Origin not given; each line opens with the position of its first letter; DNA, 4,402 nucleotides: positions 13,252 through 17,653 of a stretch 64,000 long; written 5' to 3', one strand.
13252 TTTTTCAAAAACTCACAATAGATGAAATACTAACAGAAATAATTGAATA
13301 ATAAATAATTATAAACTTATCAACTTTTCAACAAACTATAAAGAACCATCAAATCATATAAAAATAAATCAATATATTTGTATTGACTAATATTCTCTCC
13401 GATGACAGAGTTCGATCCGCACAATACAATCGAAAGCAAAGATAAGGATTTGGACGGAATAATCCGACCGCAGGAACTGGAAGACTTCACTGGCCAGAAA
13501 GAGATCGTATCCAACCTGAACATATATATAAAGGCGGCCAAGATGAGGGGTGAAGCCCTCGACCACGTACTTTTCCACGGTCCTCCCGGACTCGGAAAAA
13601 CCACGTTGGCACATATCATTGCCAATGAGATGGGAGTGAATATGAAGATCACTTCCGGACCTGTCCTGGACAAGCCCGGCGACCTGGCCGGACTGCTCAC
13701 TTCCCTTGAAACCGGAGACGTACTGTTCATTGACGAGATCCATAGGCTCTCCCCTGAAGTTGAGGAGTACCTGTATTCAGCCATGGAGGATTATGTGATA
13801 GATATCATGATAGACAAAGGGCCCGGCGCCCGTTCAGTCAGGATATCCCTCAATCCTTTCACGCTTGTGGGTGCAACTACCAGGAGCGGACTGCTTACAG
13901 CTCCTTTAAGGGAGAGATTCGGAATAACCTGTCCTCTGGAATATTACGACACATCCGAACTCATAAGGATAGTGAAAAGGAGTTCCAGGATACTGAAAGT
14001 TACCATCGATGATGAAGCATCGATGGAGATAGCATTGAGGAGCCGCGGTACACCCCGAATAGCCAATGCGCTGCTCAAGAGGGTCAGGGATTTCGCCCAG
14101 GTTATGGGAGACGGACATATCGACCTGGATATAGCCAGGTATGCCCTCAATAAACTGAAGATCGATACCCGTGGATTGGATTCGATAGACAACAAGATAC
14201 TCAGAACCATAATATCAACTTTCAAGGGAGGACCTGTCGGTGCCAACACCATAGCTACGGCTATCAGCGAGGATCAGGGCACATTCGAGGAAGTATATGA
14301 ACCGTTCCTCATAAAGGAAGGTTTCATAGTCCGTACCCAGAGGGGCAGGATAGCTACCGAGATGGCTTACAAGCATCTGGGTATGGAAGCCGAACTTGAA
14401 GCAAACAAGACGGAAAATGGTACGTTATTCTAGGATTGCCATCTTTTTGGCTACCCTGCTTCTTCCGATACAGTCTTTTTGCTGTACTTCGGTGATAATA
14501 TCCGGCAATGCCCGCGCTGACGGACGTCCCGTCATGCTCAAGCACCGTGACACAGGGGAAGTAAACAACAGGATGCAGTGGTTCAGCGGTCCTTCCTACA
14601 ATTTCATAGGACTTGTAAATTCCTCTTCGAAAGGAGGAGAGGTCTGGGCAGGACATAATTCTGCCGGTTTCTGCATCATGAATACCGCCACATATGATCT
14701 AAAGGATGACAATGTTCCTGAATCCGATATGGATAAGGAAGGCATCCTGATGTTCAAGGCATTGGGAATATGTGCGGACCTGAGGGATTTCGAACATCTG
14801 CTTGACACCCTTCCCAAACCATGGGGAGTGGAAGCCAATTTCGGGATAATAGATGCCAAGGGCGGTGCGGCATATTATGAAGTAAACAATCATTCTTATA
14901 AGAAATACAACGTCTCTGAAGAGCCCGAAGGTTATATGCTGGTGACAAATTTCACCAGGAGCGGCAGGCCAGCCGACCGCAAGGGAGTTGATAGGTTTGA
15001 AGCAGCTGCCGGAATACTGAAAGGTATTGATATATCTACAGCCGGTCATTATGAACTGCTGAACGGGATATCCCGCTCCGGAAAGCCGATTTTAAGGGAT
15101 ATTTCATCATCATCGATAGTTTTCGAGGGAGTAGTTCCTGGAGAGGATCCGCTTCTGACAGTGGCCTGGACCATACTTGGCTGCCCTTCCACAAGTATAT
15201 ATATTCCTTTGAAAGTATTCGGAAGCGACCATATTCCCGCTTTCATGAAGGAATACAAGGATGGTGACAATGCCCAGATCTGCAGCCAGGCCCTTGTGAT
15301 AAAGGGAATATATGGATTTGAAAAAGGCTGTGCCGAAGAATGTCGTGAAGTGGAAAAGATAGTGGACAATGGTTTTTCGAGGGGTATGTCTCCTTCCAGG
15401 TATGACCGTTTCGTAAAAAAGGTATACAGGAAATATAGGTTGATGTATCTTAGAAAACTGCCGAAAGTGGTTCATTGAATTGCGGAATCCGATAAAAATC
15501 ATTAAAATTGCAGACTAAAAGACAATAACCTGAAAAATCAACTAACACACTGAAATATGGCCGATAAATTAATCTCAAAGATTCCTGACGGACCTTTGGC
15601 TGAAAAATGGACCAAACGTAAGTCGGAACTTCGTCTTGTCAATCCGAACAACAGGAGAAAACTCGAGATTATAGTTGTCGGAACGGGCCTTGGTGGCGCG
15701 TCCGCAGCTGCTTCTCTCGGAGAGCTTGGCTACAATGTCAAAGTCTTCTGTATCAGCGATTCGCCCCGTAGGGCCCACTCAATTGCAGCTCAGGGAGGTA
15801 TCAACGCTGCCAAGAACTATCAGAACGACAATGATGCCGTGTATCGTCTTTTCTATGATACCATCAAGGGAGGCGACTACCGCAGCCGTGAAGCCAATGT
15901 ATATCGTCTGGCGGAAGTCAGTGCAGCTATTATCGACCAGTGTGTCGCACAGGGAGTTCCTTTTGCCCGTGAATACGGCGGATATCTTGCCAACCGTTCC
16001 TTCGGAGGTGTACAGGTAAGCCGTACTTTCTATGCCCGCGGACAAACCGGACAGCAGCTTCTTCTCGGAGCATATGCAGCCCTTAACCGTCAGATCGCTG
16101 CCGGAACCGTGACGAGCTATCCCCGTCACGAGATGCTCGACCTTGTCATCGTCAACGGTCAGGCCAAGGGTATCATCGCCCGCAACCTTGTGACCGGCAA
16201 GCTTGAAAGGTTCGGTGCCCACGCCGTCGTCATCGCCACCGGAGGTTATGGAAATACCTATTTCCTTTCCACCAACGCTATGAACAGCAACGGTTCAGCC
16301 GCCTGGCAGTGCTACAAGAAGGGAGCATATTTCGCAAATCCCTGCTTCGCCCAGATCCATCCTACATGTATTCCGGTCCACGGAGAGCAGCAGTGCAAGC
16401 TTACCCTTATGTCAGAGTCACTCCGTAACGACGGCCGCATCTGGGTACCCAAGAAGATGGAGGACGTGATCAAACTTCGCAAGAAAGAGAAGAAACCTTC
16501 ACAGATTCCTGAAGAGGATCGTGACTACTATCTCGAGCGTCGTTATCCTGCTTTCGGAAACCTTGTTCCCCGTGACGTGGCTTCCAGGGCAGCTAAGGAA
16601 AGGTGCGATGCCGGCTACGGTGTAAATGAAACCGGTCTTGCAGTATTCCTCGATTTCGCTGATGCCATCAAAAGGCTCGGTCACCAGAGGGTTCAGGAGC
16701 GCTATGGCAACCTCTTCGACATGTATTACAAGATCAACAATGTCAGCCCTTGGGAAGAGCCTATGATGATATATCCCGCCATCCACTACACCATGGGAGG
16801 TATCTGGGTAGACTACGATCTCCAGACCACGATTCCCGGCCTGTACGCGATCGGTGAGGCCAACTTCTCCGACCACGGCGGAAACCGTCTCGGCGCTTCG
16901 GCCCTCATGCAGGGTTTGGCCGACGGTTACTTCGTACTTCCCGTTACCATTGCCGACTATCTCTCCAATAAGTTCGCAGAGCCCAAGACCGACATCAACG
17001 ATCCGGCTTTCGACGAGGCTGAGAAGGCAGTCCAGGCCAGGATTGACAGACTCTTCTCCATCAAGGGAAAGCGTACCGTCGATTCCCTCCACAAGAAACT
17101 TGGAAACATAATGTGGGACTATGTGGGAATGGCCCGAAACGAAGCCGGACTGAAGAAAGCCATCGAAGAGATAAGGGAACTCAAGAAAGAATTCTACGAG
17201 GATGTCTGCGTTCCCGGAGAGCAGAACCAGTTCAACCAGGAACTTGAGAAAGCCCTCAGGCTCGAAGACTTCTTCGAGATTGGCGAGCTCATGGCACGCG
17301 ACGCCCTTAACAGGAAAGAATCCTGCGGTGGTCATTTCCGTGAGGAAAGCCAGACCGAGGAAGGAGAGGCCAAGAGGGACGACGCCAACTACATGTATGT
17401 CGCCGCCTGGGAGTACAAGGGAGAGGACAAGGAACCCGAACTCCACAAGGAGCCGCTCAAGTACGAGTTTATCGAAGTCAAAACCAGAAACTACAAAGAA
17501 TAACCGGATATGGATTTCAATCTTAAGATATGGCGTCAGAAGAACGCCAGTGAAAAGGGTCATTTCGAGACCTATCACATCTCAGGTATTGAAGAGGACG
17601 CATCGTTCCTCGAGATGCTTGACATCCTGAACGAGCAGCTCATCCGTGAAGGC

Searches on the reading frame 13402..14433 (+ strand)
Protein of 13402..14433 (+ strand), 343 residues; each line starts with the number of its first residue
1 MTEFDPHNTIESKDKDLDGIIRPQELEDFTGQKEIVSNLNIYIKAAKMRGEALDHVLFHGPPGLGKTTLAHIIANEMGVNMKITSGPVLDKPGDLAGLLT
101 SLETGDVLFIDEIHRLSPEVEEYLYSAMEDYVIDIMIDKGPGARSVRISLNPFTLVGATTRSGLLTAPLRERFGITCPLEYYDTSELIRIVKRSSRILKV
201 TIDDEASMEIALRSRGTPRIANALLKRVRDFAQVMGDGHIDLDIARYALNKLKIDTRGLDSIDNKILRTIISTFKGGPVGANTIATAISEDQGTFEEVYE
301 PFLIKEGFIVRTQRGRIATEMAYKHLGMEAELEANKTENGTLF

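Call 4: search_protein_families(library=pfam, proteins=[window:13402-14433:+])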
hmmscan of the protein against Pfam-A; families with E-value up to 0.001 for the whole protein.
window:13402-14433:+ (343 aa): 10 families
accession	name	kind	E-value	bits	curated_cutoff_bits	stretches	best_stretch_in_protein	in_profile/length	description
PF05496.18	RuvB_N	-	6.4e-79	263.7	27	1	21-177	1-157/159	Holliday junction DNA helicase RuvB P-loop domain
PF17864.7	AAA_lid_4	-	1.2e-30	105.5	27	1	182-255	1-74/74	RuvB AAA lid domain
PF05491.19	RuvB_C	-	6.1e-25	87.4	24.7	1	257-326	2-71/72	RuvB C-terminal winged helix domain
PF00004.35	AAA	-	1.6e-20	74.4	21.2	1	56-177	1-127/131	ATPase family associated with various cellular activities (AAA)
PF07728.20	AAA_5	-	2.1e-07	31.5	22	0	98-173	60-139/139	AAA domain (dynein-related subfamily)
PF06068.19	TIP49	-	1.5e-06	28.1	23.8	0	31-83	28-80/347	TIP49 P-loop domain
PF07726.17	AAA_3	-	3e-05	24.4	27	0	55-135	1-93/131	ATPase family associated with various cellular activities (AAA)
PF01078.27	Mg_chelatase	-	7.6e-05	22.6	20.3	0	53-74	22-43/207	Magnesium chelatase, subunit ChlI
PF13401.12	AAA_22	-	8.2e-05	23.4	27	0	106-129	86-109/130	AAA domain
PF00158.32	Sigma54_activat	-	0.00047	20.3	20.2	0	97-134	87-123/168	Sigma-54 interaction domain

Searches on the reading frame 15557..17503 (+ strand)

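Call 4: search_protein_families(library=pfam, proteins=[window:15557-17503:+])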
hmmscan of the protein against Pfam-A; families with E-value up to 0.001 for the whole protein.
window:15557-17503:+ (648 aa): 5 families
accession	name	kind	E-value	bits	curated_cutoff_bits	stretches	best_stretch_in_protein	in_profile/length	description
PF00890.30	FAD_binding_2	-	6.3e-56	190.8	20.4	1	38-450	2-414/414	FAD binding domain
PF02910.25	Succ_DH_flav_C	-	1.7e-41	141.6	20.8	1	512-646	1-130/130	Fumarate reductase flavoprotein C-term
PF07992.20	Pyr_redox_2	-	1e-07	32.2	26.1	0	37-234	2-113/291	Pyridine nucleotide-disulphide oxidoreductase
PF01266.30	DAO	-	1.3e-05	25.4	27.9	1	38-327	2-291/353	FAD dependent oxidoreductase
PF01134.28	GIDA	-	0.00036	20.1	22.1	0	38-64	2-28/391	Glucose inhibited division protein A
